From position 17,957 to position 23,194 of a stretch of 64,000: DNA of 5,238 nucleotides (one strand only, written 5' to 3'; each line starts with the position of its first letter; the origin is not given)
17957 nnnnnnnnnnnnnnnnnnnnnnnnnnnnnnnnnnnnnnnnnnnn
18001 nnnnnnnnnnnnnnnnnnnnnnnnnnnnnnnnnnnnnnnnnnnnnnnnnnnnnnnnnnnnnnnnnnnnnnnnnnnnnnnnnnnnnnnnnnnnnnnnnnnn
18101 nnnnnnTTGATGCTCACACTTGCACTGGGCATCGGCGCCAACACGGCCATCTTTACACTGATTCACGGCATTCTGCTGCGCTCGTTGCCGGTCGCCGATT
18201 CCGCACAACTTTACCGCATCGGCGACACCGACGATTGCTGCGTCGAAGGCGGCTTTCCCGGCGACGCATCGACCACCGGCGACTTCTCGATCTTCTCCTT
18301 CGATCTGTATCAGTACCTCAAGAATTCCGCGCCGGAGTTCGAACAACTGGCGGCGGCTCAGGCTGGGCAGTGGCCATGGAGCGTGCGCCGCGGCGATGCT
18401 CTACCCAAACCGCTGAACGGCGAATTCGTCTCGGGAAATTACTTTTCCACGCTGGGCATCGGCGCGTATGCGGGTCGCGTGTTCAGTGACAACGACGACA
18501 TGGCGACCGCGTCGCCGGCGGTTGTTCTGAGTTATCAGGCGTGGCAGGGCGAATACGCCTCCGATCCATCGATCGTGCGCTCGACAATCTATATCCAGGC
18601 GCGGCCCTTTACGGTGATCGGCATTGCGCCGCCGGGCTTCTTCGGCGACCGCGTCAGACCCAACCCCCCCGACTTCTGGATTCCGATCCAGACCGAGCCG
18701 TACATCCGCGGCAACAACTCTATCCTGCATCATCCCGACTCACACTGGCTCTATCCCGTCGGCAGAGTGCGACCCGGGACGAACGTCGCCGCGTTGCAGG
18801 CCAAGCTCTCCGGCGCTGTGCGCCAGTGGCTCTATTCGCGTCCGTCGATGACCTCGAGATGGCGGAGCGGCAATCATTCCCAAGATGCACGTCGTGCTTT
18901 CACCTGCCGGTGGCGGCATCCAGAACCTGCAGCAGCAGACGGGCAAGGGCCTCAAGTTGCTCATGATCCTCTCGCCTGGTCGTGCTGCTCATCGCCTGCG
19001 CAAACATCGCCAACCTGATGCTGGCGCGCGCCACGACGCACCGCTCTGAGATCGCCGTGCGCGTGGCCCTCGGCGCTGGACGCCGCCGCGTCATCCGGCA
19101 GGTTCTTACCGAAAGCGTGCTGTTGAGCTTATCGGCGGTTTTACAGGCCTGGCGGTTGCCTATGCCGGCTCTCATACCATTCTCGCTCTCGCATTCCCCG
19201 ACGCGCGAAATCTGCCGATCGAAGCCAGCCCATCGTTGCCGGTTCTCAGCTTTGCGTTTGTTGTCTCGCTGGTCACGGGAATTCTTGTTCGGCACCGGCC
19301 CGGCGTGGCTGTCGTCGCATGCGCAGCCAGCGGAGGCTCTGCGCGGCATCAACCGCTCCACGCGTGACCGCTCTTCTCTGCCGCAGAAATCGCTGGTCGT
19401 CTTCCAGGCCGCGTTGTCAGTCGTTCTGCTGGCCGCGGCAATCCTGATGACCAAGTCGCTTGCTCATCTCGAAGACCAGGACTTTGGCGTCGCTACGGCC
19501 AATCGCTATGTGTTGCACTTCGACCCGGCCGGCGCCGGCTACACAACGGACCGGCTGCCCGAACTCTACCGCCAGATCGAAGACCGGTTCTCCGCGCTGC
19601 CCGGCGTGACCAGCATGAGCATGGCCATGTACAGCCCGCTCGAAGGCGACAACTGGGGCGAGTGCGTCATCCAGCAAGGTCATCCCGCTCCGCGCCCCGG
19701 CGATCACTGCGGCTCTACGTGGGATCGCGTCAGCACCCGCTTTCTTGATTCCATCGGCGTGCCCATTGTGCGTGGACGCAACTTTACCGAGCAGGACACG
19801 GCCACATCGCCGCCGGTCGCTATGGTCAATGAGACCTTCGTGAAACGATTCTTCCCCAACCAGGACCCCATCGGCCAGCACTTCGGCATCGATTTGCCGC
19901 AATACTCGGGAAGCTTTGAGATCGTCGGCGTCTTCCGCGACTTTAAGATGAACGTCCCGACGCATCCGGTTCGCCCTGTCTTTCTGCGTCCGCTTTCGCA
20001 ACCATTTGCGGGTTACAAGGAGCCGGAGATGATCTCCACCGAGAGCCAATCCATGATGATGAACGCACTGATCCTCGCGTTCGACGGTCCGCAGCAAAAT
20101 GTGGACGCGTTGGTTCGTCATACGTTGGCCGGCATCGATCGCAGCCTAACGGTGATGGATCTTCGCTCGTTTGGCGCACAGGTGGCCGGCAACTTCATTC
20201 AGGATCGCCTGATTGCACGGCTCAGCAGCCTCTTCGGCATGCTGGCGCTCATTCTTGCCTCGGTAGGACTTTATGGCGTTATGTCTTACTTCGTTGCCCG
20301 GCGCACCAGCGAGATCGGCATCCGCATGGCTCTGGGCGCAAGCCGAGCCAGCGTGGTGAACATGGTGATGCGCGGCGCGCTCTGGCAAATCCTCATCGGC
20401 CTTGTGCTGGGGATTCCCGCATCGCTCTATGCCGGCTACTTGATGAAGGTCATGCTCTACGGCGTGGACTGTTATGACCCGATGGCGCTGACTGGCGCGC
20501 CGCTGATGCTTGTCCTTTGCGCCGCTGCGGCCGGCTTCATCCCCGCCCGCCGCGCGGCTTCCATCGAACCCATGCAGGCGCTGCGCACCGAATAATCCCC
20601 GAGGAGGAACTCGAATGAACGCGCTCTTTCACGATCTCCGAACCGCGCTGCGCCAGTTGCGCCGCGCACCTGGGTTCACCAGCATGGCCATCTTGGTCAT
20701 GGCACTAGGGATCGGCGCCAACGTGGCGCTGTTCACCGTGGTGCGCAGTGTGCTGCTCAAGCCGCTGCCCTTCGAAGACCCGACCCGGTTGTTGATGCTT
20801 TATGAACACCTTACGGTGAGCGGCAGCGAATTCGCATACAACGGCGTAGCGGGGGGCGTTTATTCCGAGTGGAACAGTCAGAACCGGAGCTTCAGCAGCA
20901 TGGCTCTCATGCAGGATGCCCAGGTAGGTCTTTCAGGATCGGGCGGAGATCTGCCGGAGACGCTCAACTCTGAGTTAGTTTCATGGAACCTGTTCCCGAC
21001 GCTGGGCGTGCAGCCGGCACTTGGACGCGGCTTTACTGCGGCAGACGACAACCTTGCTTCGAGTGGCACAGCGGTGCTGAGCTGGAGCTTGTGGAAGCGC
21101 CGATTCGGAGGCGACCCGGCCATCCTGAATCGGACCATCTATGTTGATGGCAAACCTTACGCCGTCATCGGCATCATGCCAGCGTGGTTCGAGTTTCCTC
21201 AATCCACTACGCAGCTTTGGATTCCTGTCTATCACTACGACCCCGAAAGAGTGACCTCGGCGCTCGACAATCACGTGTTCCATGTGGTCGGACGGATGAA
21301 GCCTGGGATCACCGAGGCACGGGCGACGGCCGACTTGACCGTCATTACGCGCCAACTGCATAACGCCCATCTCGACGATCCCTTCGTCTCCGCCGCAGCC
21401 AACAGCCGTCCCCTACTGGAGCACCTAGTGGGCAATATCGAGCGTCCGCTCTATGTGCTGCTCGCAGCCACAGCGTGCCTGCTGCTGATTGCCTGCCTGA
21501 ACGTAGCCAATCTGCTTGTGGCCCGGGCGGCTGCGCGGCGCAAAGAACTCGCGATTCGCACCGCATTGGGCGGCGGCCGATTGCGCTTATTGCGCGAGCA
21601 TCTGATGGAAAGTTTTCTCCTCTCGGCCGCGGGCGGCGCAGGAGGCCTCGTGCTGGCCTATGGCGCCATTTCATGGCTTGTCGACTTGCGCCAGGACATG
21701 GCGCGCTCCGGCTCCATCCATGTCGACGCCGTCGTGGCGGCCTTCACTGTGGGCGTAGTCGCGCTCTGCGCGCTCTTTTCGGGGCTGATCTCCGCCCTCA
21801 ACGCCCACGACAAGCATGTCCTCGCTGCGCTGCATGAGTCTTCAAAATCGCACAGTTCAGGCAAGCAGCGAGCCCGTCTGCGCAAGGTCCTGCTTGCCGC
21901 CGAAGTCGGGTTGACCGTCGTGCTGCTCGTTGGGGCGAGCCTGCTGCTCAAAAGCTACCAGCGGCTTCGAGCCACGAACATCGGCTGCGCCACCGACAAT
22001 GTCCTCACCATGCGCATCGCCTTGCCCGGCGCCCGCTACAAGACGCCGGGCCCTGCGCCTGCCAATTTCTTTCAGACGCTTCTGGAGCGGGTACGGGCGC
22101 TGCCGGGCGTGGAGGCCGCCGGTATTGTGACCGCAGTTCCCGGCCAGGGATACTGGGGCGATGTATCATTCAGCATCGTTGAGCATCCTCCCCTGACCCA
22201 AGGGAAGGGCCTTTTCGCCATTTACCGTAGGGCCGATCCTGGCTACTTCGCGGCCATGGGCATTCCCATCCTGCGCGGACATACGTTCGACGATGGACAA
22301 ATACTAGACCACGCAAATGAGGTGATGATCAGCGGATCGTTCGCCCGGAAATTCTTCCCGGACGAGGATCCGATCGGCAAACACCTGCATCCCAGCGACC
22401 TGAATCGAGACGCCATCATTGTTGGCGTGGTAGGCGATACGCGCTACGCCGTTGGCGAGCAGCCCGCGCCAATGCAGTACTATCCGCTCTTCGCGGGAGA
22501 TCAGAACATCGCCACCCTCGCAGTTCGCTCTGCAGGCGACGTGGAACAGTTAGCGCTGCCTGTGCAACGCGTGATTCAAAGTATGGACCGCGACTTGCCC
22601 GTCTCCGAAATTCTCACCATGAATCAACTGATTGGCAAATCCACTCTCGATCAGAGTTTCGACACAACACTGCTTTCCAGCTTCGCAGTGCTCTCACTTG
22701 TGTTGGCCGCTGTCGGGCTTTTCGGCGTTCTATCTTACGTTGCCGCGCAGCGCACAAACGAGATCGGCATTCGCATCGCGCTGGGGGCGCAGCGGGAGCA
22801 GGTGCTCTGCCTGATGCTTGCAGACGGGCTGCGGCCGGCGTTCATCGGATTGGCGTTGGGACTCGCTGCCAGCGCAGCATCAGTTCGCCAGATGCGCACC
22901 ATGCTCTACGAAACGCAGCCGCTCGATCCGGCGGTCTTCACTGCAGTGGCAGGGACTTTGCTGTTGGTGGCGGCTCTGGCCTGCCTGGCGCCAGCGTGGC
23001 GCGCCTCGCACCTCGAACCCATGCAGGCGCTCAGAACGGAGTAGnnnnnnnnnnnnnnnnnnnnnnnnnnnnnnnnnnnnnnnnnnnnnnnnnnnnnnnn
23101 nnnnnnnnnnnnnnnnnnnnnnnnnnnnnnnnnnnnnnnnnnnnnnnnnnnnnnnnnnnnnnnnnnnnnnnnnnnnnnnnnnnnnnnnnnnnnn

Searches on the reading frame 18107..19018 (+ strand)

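Call 9: search_protein_families(library=pfam, proteins=[window:18107-19018:+], max_evalue=0.001)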
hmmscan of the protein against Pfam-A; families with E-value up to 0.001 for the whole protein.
window:18107-19018:+ (303 aa): 1 family
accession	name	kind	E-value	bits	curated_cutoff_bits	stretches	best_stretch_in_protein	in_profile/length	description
PF12704.14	MacB_PCD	-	2.9e-20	73.9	27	1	1-235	4-205/207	MacB-like periplasmic core domain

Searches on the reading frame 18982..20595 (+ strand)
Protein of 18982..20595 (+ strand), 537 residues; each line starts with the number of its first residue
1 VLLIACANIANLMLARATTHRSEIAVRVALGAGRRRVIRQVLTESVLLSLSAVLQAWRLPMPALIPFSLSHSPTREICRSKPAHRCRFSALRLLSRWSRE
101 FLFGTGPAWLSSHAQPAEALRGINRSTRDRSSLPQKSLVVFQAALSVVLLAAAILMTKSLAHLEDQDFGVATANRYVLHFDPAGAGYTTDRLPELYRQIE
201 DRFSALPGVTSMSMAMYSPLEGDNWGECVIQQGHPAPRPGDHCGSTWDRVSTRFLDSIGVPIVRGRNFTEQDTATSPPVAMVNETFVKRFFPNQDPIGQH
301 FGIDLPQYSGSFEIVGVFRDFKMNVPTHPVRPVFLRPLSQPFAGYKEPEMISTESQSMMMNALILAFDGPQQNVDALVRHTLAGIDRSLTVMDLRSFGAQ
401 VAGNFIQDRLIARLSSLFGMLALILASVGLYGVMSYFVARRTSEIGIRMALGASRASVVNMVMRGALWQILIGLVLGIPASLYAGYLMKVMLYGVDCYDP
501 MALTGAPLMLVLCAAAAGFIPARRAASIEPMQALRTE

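Call 9: search_protein_families(library=pfam, proteins=[window:18982-20595:+], max_evalue=0.001)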
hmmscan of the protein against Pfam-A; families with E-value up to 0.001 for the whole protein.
window:18982-20595:+ (537 aa): 2 families
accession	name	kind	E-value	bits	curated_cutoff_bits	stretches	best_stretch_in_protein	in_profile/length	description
PF02687.27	FtsX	-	9.9e-23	80.9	25.5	2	417-530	2-120/120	FtsX-like permease C-terminal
PF12704.14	MacB_PCD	-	1.3e-10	42.4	27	1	164-324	29-159/207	MacB-like periplasmic core domain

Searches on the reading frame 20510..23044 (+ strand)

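Call 9: search_protein_families(library=pfam, proteins=[window:20510-23044:+], max_evalue=0.001)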
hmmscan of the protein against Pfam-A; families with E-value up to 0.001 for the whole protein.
window:20510-23044:+ (844 aa): 2 families
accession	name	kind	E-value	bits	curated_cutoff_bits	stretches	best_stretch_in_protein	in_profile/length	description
PF12704.14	MacB_PCD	-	4.2e-30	106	27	2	57-277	1-205/207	MacB-like periplasmic core domain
PF02687.27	FtsX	-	1.3e-27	96.6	25.5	2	724-837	2-120/120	FtsX-like permease C-terminal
